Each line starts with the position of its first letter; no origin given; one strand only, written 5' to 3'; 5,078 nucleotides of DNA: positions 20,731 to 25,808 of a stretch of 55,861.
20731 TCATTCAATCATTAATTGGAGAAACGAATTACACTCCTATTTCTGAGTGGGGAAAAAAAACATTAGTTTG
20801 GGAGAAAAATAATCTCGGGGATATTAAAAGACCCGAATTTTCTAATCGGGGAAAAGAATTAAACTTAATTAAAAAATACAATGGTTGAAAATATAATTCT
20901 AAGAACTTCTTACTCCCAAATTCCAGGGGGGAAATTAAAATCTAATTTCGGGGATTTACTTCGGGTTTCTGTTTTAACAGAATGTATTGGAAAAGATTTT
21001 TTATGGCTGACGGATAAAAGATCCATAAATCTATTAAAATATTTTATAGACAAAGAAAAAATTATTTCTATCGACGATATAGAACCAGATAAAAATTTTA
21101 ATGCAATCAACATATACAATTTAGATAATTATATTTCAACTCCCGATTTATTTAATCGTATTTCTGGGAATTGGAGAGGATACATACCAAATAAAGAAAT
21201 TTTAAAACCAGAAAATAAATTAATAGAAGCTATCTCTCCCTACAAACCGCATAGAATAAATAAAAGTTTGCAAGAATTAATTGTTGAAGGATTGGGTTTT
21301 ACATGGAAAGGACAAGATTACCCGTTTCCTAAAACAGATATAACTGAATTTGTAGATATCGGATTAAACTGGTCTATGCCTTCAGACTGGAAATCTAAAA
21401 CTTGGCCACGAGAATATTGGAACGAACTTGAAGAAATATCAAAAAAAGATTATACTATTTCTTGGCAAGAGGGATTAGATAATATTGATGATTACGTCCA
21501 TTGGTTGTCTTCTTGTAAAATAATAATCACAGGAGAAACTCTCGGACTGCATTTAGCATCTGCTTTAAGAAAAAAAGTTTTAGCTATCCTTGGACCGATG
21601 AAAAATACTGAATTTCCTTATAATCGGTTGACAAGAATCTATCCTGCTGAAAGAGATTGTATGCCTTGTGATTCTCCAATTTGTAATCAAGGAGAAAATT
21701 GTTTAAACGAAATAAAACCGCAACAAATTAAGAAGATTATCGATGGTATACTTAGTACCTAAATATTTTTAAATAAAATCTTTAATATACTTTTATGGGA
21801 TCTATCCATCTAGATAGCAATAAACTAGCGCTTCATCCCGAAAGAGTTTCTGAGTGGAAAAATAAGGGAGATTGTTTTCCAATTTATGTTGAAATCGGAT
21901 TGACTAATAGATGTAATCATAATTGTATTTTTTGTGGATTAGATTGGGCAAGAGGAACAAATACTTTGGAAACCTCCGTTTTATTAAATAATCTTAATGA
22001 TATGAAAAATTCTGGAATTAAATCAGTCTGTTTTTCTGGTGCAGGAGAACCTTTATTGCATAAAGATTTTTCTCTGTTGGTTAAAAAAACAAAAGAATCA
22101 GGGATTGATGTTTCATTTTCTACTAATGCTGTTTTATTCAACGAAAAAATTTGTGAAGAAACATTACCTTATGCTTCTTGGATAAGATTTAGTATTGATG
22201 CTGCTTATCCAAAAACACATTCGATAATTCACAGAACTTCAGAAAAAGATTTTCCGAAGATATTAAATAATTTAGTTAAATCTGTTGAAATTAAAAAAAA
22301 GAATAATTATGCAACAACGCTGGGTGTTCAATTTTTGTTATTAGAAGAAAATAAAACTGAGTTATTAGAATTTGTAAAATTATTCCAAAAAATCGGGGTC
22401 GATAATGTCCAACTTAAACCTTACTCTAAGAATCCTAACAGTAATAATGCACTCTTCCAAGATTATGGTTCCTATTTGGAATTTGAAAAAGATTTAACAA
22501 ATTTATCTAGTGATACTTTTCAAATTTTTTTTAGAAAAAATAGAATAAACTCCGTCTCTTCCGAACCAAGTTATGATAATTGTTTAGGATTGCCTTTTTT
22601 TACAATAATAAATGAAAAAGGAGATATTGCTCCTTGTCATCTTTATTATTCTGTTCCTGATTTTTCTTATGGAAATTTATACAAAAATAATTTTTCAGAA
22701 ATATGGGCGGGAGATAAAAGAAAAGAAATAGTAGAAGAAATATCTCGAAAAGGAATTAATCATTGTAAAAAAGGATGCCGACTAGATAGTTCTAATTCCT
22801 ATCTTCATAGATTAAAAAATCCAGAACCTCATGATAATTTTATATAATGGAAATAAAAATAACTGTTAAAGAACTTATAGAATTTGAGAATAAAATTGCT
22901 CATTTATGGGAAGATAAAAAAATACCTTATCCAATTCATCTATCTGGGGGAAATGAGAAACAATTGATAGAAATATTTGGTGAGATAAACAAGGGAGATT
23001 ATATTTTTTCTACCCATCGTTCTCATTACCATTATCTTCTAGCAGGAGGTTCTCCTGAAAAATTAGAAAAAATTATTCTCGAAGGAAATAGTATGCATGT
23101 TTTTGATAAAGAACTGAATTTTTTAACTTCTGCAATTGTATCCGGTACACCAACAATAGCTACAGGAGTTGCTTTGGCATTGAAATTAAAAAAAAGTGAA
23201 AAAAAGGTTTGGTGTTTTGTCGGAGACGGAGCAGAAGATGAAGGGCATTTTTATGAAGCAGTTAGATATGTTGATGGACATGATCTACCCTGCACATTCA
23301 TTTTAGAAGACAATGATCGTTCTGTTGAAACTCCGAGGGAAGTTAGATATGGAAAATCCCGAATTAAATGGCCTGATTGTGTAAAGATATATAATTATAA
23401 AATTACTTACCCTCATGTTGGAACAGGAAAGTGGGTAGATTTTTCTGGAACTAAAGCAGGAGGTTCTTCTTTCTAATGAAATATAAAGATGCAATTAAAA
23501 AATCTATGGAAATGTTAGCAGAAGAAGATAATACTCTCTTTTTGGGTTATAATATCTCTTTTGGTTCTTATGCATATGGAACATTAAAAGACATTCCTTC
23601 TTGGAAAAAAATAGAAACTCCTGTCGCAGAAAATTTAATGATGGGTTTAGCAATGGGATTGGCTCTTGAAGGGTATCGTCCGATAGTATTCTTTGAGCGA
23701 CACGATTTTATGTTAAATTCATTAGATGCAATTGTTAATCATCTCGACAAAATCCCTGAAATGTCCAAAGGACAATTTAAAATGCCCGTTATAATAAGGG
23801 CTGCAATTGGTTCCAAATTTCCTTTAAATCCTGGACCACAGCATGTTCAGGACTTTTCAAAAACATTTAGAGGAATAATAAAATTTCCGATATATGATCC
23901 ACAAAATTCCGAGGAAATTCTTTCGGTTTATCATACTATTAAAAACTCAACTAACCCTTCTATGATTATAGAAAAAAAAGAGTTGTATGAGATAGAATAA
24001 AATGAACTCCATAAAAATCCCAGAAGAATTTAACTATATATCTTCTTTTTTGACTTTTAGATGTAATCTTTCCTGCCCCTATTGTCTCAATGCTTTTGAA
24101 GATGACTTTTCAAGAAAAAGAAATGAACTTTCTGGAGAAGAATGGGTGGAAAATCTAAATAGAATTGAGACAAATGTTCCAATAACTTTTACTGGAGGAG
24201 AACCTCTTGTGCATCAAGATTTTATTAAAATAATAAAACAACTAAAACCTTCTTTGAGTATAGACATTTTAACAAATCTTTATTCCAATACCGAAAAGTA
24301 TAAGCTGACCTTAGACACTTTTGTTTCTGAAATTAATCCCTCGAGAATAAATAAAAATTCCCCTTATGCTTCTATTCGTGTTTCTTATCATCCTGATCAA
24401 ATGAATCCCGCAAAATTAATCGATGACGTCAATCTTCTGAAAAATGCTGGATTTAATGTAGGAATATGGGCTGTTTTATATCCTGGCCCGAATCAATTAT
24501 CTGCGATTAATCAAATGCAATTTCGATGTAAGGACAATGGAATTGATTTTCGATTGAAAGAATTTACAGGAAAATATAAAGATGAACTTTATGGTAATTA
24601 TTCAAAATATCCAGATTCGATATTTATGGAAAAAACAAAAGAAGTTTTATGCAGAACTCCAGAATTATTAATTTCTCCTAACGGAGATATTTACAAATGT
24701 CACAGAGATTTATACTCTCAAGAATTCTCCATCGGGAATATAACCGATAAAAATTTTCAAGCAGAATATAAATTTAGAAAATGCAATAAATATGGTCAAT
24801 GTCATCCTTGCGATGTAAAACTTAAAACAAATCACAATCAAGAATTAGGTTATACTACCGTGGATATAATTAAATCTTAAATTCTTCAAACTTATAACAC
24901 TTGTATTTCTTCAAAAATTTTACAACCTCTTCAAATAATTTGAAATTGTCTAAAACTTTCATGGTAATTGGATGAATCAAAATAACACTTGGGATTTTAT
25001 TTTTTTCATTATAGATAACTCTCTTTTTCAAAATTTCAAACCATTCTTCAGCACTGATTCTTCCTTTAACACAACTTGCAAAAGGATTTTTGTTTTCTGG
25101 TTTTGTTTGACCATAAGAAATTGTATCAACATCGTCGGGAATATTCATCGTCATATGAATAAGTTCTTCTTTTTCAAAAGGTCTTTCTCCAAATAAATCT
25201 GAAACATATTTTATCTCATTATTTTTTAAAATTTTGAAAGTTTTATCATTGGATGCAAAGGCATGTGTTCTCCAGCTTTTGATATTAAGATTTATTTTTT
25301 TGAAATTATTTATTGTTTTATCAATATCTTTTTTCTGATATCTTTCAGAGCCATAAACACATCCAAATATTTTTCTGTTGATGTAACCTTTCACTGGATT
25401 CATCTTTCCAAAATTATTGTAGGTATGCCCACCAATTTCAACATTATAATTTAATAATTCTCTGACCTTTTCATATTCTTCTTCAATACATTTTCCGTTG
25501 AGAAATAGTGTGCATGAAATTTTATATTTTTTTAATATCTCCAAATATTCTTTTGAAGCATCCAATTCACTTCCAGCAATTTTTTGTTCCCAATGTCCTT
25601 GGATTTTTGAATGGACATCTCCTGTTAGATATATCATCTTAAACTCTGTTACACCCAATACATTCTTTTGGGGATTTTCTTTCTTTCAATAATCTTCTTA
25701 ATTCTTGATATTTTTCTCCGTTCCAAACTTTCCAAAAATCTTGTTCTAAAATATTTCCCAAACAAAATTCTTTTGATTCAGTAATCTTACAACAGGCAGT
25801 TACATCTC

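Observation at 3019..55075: A ~52-kb archaeal glycosylation island carries twelve radical SAM enzymes and ends at aglB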

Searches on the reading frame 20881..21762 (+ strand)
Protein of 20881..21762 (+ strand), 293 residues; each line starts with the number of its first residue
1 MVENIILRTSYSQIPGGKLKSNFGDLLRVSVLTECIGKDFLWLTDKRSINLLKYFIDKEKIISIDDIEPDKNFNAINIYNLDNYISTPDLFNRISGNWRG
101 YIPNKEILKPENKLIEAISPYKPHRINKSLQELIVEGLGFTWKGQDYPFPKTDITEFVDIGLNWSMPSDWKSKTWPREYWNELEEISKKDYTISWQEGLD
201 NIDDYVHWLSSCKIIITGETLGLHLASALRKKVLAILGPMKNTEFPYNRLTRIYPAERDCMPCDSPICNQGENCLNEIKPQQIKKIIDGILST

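Call 7: search_protein_families(library=pfam, proteins=[window:20881-21762:+], max_evalue=0.01)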
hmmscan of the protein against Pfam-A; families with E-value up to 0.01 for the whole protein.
window:20881-21762:+ (293 aa): 1 family
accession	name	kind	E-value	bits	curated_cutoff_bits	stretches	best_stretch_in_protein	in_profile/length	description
PF01075.23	Glyco_transf_9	-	1.8e-06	27.9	22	1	203-266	175-239/247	Glycosyltransferase family 9 (heptosyltransferase)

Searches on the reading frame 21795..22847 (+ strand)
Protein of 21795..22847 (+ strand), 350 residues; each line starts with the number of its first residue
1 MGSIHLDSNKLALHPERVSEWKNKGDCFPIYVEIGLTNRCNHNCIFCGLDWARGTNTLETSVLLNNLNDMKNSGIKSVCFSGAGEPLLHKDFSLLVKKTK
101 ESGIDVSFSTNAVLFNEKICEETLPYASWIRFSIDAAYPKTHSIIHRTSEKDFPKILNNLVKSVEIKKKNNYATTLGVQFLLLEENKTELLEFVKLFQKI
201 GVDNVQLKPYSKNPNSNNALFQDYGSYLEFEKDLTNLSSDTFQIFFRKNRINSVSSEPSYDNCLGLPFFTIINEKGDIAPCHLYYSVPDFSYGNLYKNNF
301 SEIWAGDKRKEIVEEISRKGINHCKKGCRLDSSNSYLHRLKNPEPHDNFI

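Call 5: search_protein_families(library=pfam, proteins=[window:21795-22847:+], max_evalue=0.01)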
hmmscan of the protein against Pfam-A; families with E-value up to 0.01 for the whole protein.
window:21795-22847:+ (350 aa): 2 families
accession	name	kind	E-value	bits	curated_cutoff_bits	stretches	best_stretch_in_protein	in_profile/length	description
PF04055.27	Radical_SAM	-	4.3e-18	66.5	29.5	1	36-196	3-165/166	Radical SAM superfamily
PF13186.11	SPASM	-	1.3e-07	32.2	21.5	1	270-328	8-66/67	Iron-sulfur cluster-binding domain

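Call 12: search_protein_families(library=ncbifam, proteins=[window:21795-22847:+], max_evalue=0.001)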
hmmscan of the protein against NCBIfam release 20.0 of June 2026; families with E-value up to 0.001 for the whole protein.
window:21795-22847:+ (350 aa): 60 families (the best 25 are shown)
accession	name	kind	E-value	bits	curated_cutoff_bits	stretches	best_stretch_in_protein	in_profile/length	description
TIGR04317.1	W_rSAM_matur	equivalog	8.9e-31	107.3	380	1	30-317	6-290/349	tungsten cofactor oxidoreductase radical SAM maturase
NF038283.1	viperin_w_prok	equivalog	6e-20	71.6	180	1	34-217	6-198/281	viperin family antiviral radical SAM protein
TIGR04311.1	rSAM_Geo_metal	subfamily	2.4e-17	63.1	400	1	30-221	3-200/423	radical SAM/SPASM family putative metalloenzyme maturase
NF050035.1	rSAM_WgK_link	exception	1.3e-15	57.3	650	1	28-205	7-179/367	radical SAM/SPASM peptide maturase WgkB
TIGR02668.1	moaA_archaeal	equivalog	1.7e-15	56.8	325.25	1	33-240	13-216/303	GTP 3',8-cyclase MoaA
TIGR04051.1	rSAM_NirJ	equivalog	9.9e-15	54.3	515.45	1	35-207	7-173/354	heme d1 biosynthesis radical SAM protein NirJ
NF001199.0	PRK00164.2-1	equivalog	1.9e-14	53.5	231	1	33-237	15-216/308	GTP 3',8-cyclase MoaA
TIGR02109.1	PQQ_syn_pqqE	equivalog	8.9e-14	51.2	381.35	1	29-207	6-179/358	pyrroloquinoline quinone biosynthesis protein PqqE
TIGR04055.1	rSAM_NirJ2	equivalog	1.2e-13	51.3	500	1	36-156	6-126/326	putative heme d1 biosynthesis radical SAM protein NirJ2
NF047865.1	rSAM_PapB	equivalog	2.3e-13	50.1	340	1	36-330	9-308/330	PapB family radical SAM/SPASM ranthipeptide maturase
TIGR04321.1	spiroSPASM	subfamily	2.3e-13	49.7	250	1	26-203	227-411/510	spiro-SPASM protein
TIGR04347.1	pseudo_SAM_Halo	equivalog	6.9e-13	48.6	525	1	35-206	43-208/390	TIGR04347 family pseudo-SAM/SPASM protein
TIGR04303.1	GeoRSP_rSAM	equivalog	7.2e-13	48.8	400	1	29-174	4-147/325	GeoRSP system radical SAM/SPASM protein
TIGR02666.1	moaA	equivalog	1.4e-12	47.3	284.05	1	31-202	11-185/336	GTP 3',8-cyclase MoaA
TIGR04054.1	rSAM_NirJ1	equivalog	6.2e-12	44.8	650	1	33-205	39-205/387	putative heme d1 biosynthesis radical SAM protein NirJ1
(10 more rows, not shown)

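Call 75: search_protein_families(library=padloc, proteins=[window:21795-22847:+], max_evalue=0.00001)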
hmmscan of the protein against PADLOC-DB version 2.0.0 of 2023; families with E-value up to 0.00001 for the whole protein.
window:21795-22847:+ (350 aa): 3 families
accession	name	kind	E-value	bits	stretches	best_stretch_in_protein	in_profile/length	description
PDLC02903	pVip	-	1.9e-21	74.7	1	34-249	4-193/257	Viperins not associated with kinases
PDLC02904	pVip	-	2.1e-20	71.3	1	33-171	6-146/262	Viperins associated with kinases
PDLC02905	pVip-kinase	-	1.2e-07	29.4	1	35-147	187-304/474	Viperin-kinase fusion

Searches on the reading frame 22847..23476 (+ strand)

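Call 7: search_protein_families(library=pfam, proteins=[window:22847-23476:+], max_evalue=0.01)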
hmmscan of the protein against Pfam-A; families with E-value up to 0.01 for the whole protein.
window:22847-23476:+ (209 aa): 3 families
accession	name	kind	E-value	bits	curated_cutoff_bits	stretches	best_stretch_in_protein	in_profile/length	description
PF00676.26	E1_dh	-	2.1e-19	70.1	22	1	10-165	6-170/300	Dehydrogenase E1 component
PF13292.11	DXP_synthase_N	-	4.5e-07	29.8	21.2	1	57-161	70-176/274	1-deoxy-D-xylulose-5-phosphate synthase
PF02775.26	TPP_enzyme_C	-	0.00057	20.1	21.9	1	86-129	15-57/151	Thiamine pyrophosphate enzyme, C-terminal TPP binding domain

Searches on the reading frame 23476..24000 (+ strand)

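Call 7: search_protein_families(library=pfam, proteins=[window:23476-24000:+], max_evalue=0.01)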
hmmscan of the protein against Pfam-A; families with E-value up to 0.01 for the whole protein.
window:23476-24000:+ (174 aa): 1 family
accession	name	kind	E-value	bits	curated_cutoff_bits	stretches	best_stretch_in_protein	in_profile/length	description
PF02779.29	Transket_pyr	-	5.6e-10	39.6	27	1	3-172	5-173/174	Transketolase, pyrimidine binding domain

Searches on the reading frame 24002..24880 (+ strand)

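Call 5: search_protein_families(library=pfam, proteins=[window:24002-24880:+], max_evalue=0.01)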
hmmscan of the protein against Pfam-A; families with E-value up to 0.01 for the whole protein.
window:24002-24880:+ (292 aa): 3 families
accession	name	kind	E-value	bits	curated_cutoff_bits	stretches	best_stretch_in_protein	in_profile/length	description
PF04055.27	Radical_SAM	-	1.6e-09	38.6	29.5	1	17-136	3-114/166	Radical SAM superfamily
PF13353.11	Fer4_12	-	0.00013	22.7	22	1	20-85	14-81/137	4Fe-4S single cluster domain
PF13186.11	SPASM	-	0.00063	20.4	21.5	1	221-270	7-66/67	Iron-sulfur cluster-binding domain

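Call 12: search_protein_families(library=ncbifam, proteins=[window:24002-24880:+], max_evalue=0.001)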
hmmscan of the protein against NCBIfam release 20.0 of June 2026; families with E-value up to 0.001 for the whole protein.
window:24002-24880:+ (292 aa): 54 families (the best 25 are shown)
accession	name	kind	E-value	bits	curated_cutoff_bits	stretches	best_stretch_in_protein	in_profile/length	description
TIGR02109.1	PQQ_syn_pqqE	equivalog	9.9e-14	51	381.35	1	17-93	13-86/358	pyrroloquinoline quinone biosynthesis protein PqqE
TIGR02666.1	moaA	equivalog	1.7e-13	50.2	284.05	1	16-194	15-198/336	GTP 3',8-cyclase MoaA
TIGR02668.1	moaA_archaeal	equivalog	1.9e-10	40.2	325.25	1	17-192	16-190/303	GTP 3',8-cyclase MoaA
TIGR03963.1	rSAM_QueE_Clost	equivalog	2e-10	40.7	260.1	1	13-100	20-109/219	putative 7-carboxy-7-deazaguanine synthase QueE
TIGR03974.1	rSAM_six_Cys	equivalog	2.9e-10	39.6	425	1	222-272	354-408/451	thioether cross-link-forming SCIFF peptide maturase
NF050035.1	rSAM_WgK_link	exception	3.2e-10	39.6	650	1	16-82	14-81/367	radical SAM/SPASM peptide maturase WgkB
NF047865.1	rSAM_PapB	equivalog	7.2e-10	38.6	340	1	15-78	7-74/330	PapB family radical SAM/SPASM ranthipeptide maturase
NF038073.1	rSAM_STM4011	subfamily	7.3e-10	38.6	200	1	20-278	11-264/278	STM4011 family radical SAM protein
NF038283.1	viperin_w_prok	equivalog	2.7e-09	36.6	180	1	15-99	6-98/281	viperin family antiviral radical SAM protein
NF001199.0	PRK00164.2-1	equivalog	7.6e-09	35.1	231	1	17-92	18-95/308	GTP 3',8-cyclase MoaA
TIGR02495.1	NrdG2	equivalog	8.1e-09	35.1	131.15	1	21-94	26-100/193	anaerobic ribonucleoside-triphosphate reductase activating protein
TIGR04280.1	geopep_mat_rSAM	hypoth_equivalog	9.3e-09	34.7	400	1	16-80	89-156/428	geopeptide radical SAM maturase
NF040492.1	not_ScfB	exception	2.6e-08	33.2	855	1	223-270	354-405/450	ScfB-related radical SAM/SPASM orphan maturase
TIGR04334.1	rSAM_Clo7bot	equivalog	3.4e-08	32.5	600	1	18-77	97-156/440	radical SAM/SPASM domain Clo7bot peptide maturase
TIGR03942.1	sulfatase_rSAM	equivalog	3.7e-08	32.8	349.45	0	220-267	256-302/363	anaerobic sulfatase maturase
TIGR04085.1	rSAM_more_4Fe4S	domain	6.6e-07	29.7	27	1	221-272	6-66/93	SPASM domain-containing protein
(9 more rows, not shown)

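Call 75: search_protein_families(library=padloc, proteins=[window:24002-24880:+], max_evalue=0.00001)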
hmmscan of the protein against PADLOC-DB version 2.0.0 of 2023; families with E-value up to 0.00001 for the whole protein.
window:24002-24880:+ (292 aa): 2 families
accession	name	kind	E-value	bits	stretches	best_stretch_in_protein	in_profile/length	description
PDLC02904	pVip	-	1.3e-12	45.8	1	16-93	8-85/262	Viperins associated with kinases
PDLC02903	pVip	-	2e-11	41.8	1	14-97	3-82/257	Viperins not associated with kinases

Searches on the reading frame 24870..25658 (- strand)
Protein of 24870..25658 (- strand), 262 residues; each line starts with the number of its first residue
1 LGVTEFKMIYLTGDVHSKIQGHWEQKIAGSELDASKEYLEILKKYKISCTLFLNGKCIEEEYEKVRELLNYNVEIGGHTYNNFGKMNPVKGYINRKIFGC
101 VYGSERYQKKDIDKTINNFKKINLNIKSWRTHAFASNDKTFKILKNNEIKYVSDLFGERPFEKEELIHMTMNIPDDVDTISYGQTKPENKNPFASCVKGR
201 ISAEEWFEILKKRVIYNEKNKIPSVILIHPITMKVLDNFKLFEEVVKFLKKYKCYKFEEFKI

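Call 7: search_protein_families(library=pfam, proteins=[window:24870-25658:-], max_evalue=0.01)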
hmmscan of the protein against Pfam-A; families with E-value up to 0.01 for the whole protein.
window:24870-25658:- (262 aa): 3 families
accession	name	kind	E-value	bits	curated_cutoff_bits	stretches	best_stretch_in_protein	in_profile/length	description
PF01522.26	Polysacc_deac_1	-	1.3e-09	38.5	23.1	1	7-151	7-123/124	Polysaccharide deacetylase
PF10096.14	DUF2334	-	6.5e-05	23.1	26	1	62-197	56-170/203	Uncharacterized protein conserved in bacteria (DUF2334)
PF22537.1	WbmS-like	-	0.00046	20.6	27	1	107-157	62-112/186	Polysaccharide deacetylase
